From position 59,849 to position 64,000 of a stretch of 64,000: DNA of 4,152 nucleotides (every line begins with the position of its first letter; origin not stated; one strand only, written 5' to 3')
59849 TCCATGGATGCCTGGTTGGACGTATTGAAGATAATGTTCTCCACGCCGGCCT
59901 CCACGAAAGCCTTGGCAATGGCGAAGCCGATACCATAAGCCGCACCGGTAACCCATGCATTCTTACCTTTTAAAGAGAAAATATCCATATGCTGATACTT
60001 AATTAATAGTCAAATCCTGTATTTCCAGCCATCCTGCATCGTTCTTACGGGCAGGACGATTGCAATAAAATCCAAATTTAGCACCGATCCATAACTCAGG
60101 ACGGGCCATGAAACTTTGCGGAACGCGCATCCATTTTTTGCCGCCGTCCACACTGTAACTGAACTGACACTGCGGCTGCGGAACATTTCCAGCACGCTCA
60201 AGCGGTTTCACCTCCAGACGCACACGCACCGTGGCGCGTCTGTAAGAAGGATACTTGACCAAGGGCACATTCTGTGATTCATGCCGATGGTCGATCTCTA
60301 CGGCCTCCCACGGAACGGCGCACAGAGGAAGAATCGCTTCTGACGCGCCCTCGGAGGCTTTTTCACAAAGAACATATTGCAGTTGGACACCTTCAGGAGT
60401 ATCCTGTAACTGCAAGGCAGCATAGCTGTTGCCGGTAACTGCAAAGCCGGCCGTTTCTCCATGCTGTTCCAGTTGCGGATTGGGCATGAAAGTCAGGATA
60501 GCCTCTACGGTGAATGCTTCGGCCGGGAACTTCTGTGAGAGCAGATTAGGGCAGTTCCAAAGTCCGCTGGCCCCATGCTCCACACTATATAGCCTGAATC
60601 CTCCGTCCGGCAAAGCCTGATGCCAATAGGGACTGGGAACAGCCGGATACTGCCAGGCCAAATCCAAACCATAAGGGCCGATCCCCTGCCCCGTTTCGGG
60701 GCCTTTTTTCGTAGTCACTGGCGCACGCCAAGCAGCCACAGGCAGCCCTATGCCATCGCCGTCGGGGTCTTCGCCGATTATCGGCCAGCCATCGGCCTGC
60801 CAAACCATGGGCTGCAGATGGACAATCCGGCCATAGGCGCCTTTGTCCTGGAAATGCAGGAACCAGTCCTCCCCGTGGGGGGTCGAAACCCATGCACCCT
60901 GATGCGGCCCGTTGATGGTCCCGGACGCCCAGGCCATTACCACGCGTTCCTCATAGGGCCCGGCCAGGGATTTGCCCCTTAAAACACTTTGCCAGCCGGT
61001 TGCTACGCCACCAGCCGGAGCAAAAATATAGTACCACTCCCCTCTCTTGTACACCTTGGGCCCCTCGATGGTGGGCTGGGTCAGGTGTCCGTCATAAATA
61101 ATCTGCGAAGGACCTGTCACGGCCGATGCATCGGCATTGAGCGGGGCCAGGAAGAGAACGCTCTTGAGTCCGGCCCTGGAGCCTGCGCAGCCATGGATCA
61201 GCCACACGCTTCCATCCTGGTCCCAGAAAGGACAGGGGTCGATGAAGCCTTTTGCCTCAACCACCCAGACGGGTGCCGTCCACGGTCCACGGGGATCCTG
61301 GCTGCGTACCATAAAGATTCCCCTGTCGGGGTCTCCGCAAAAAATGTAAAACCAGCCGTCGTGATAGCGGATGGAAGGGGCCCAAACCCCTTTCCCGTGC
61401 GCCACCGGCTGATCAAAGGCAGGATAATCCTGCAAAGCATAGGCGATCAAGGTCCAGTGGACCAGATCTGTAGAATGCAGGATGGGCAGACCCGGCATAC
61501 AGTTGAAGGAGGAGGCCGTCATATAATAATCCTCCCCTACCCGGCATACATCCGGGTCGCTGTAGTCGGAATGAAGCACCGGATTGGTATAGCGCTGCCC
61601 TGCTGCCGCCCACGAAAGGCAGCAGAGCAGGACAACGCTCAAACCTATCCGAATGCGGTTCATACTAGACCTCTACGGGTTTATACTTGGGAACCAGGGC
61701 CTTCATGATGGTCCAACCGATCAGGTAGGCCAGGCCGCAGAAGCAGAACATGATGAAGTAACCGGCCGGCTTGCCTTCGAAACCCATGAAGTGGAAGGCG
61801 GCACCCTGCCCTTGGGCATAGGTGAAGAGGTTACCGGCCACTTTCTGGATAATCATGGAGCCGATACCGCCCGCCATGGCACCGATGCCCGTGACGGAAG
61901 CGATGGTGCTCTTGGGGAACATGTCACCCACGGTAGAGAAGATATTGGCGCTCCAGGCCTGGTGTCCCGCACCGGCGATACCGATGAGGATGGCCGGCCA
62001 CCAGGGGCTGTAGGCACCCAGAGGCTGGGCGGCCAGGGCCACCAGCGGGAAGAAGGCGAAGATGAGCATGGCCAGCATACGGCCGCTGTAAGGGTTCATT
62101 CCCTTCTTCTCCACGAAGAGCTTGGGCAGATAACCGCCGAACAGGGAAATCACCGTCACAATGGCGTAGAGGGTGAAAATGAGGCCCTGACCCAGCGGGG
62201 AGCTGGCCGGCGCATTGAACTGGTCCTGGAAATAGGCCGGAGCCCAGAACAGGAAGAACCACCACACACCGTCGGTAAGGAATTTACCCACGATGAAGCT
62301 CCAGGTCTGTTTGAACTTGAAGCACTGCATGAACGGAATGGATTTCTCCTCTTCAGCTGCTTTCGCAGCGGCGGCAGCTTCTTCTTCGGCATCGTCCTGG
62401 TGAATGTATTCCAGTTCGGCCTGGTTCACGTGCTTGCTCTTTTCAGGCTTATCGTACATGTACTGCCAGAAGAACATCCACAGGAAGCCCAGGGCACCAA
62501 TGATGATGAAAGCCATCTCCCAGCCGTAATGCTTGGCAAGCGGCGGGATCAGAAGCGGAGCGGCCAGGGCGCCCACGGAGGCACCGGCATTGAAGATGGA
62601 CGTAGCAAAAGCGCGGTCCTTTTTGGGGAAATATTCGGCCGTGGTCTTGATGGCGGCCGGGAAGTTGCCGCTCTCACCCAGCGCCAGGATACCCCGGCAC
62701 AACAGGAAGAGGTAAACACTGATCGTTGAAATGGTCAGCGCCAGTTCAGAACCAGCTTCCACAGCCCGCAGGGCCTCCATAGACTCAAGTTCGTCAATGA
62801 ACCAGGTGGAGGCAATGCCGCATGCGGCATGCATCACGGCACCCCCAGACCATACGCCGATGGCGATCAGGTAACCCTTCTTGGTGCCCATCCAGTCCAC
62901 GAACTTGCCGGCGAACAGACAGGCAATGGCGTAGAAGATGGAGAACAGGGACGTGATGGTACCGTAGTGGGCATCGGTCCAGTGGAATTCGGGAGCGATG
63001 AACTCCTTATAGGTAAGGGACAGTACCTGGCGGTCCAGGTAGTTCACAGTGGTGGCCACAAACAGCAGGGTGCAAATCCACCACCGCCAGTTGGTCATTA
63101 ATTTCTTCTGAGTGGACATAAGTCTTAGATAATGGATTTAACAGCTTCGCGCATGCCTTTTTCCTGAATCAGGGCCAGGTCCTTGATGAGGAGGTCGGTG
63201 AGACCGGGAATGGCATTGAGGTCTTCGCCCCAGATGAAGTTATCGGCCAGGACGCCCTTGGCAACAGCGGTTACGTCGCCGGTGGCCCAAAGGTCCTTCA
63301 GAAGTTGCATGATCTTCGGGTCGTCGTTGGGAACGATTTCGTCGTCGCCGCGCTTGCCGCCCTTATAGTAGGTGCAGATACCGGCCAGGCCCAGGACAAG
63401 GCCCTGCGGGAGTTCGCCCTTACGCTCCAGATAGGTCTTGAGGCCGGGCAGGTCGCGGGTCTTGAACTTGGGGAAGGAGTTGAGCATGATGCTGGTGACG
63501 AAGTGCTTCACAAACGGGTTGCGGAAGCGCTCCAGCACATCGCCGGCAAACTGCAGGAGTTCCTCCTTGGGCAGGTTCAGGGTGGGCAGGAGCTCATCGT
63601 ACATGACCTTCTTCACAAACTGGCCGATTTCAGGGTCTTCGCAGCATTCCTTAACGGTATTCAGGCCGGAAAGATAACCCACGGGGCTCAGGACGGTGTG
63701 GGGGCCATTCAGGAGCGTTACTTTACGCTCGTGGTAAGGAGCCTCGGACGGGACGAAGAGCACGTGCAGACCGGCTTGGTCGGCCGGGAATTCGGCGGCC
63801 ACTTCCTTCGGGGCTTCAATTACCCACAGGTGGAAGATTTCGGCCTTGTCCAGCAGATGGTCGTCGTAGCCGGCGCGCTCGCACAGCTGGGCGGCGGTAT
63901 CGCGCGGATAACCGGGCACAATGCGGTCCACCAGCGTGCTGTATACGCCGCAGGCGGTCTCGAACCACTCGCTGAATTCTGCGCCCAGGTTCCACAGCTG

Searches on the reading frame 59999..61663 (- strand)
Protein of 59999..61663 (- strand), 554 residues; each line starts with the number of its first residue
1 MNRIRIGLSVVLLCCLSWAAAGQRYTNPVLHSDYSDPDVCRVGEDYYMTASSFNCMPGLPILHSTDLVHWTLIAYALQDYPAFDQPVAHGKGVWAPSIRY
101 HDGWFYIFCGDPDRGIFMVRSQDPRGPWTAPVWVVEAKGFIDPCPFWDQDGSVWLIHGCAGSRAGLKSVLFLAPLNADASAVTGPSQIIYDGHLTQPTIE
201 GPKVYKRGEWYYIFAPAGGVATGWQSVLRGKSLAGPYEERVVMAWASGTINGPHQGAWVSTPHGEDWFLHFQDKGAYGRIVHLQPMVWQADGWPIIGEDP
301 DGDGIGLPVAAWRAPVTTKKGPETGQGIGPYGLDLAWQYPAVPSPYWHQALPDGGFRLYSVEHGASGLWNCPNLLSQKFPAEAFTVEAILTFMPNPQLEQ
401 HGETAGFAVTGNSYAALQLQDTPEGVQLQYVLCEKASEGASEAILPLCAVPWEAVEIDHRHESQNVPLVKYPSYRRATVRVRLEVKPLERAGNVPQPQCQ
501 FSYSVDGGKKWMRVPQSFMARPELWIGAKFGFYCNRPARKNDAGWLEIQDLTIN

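Call 3: search_protein_families(library=pfam, proteins=[window:59999-61663:-])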
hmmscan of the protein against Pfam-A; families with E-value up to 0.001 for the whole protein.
window:59999-61663:- (554 aa): 2 families
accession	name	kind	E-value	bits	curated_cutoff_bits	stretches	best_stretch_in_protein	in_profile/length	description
PF04616.20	Glyco_hydro_43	-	1.3e-69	235.2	32.2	1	25-294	1-288/288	Glycosyl hydrolases family 43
PF17851.8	GH43_C2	-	5.5e-15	56.1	22.7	1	333-540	9-189/203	Beta xylosidase C-terminal Concanavalin A-like domain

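Call 4: search_protein_families(library=ncbifam, proteins=[window:59999-61663:-])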
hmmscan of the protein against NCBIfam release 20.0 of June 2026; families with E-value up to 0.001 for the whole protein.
window:59999-61663:- (554 aa): 1 family
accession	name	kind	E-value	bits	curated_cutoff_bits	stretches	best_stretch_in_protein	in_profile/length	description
NF053747.1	NdoAlphArabAbnA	equivalog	8.4e-07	28.6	480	1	25-264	22-272/310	arabinan endo-1,5-alpha-L-arabinosidase AbnA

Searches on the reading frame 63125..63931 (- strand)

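Call 3: search_protein_families(library=pfam, proteins=[window:63125-63931:-])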
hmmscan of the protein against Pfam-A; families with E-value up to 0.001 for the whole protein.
window:63125-63931:- (268 aa): 1 family
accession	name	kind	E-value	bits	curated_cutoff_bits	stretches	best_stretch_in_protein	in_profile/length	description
PF08125.19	Mannitol_dh_C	-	1.4e-35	122.9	30.7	1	65-250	4-184/190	Mannitol dehydrogenase C-terminal domain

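Call 4: search_protein_families(library=ncbifam, proteins=[window:63125-63931:-])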
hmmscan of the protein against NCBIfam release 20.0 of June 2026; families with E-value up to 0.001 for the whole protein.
window:63125-63931:- (268 aa): 11 families
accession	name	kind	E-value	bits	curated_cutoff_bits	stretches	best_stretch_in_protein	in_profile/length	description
NF002969.0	PRK03643.1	subfamily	6.3e-95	318.6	359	1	2-267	212-481/482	tagaturonate reductase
NF011611.0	PRK15037.1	subfamily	2.9e-22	78.9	603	1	1-266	225-485/486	fructuronate reductase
NF043014.1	DArabDhDalD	equivalog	5.8e-19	68.1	600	1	2-173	200-370/452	D-arabinitol 4-dehydrogenase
NF002652.0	PRK02318.2-5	equivalog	1.1e-15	57.6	356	1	7-190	150-333/377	mannitol-1-phosphate 5-dehydrogenase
NF002653.0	PRK02318.2-6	equivalog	3.9e-11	42.6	404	1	58-156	200-301/387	mannitol-1-phosphate 5-dehydrogenase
NF002647.0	PRK02318.1-3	equivalog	1e-09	38.2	357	1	7-146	154-293/384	mannitol-1-phosphate 5-dehydrogenase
NF002649.0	PRK02318.2-1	equivalog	1.3e-09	37.4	422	1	22-188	167-334/386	mannitol-1-phosphate 5-dehydrogenase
NF002650.0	PRK02318.2-2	equivalog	9.9e-08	31.4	359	1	55-160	199-307/388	mannitol-1-phosphate 5-dehydrogenase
NF002646.0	PRK02318.1-2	equivalog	1.4e-07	31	368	1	21-149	167-294/382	mannitol-1-phosphate 5-dehydrogenase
NF002645.0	PRK02318.1-1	equivalog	3.7e-07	29.7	389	1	27-160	162-293/368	mannitol-1-phosphate 5-dehydrogenase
NF002651.0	PRK02318.2-4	equivalog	0.00012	21.3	269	1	66-155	190-283/368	mannitol-1-phosphate 5-dehydrogenase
